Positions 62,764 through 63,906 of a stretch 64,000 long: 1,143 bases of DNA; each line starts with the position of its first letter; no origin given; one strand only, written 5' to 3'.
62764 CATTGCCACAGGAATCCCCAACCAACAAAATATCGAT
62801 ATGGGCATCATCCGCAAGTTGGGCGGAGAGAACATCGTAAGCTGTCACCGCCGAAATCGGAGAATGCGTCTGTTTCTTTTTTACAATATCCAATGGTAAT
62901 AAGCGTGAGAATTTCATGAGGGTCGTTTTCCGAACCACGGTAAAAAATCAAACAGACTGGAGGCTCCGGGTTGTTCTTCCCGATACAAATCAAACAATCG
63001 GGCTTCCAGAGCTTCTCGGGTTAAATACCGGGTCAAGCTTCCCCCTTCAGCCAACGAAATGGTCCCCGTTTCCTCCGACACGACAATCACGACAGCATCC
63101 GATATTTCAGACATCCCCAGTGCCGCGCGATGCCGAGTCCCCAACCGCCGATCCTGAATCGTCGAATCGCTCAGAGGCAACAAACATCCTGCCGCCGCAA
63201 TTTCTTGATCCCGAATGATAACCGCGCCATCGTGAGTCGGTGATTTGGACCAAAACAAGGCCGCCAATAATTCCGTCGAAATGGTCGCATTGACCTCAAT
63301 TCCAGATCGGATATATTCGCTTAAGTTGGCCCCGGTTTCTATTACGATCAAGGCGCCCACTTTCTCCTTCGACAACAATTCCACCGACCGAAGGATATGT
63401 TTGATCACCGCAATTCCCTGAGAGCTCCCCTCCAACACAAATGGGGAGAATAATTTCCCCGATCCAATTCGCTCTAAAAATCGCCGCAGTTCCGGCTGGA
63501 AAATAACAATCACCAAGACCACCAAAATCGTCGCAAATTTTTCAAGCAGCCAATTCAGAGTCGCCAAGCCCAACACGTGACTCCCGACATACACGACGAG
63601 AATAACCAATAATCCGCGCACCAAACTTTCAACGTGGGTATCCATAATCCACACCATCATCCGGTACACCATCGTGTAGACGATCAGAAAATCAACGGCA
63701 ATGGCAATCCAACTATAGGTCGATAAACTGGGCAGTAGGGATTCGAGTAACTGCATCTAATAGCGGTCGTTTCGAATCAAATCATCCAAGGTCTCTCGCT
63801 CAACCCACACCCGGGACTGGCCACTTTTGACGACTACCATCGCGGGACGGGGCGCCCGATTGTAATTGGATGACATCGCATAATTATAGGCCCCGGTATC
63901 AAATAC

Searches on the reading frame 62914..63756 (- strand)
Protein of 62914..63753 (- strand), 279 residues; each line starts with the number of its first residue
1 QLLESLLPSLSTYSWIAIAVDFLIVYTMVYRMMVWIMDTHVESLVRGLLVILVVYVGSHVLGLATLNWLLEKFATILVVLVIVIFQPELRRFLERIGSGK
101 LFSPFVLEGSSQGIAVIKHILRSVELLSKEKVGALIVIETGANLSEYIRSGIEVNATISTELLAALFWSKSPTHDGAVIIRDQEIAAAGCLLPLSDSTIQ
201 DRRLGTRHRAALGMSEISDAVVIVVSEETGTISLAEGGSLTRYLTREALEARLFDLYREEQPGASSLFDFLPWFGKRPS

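Call 103: find_encoding_contigs(protein=window:62914-63753:-, flank=10000, max_places=1)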
Protein window:62914-63753:- (279 aa): no gene with exactly this product is on record in the collection.

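Call 105: find_encoding_contigs(protein=window:62917-63756:-, flank=10000, max_places=1)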
Protein window:62917-63756:- (280 aa): 23 contigs read that carry it; 1 place shown.
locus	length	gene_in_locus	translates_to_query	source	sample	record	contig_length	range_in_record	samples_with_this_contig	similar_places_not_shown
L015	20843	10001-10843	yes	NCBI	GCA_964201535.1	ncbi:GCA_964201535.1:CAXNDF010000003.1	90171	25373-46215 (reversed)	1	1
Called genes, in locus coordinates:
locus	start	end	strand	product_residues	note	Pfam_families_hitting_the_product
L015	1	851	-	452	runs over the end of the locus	PF10396:TrmE_N, PF12631:MnmE_helical, PF00350:Dynamin_N (faint), PF01926:MMR_HSR1, PF02421:FeoB_N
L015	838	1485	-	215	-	PF13083:KH_KhpA-B, PF01424:R3H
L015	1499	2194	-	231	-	PF02096:60KD_IMP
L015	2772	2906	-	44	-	PF00468:Ribosomal_L34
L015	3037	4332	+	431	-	PF01743:PolyA_pol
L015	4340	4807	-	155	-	-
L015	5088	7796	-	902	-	PF01565:FAD_binding_4, PF02913:FAD-oxidase_C, PF13183:Fer4_8, PF13534:Fer4_17 (faint)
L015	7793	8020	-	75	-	PF09527:ATPase_gene1 (weak)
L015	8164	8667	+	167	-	PF01327:Pep_deformylase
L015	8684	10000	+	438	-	PF00278:Orn_DAP_Arg_deC, PF02784:Orn_Arg_deC_N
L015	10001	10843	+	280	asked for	PF02457:DAC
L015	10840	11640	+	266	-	PF02548:Pantoate_transf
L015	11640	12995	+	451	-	PF01406:tRNA-synt_1e, PF01921:tRNA-synt_1f (faint), PF00133:tRNA-synt_1 (weak), PF09334:tRNA-synt_1g (weak), PF09190:DALR_2 (weak)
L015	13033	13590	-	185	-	-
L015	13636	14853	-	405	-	PF00696:AA_kinase, PF01842:ACT, PF22468:ACT_9, PF13840:ACT_7, PF22468:ACT_9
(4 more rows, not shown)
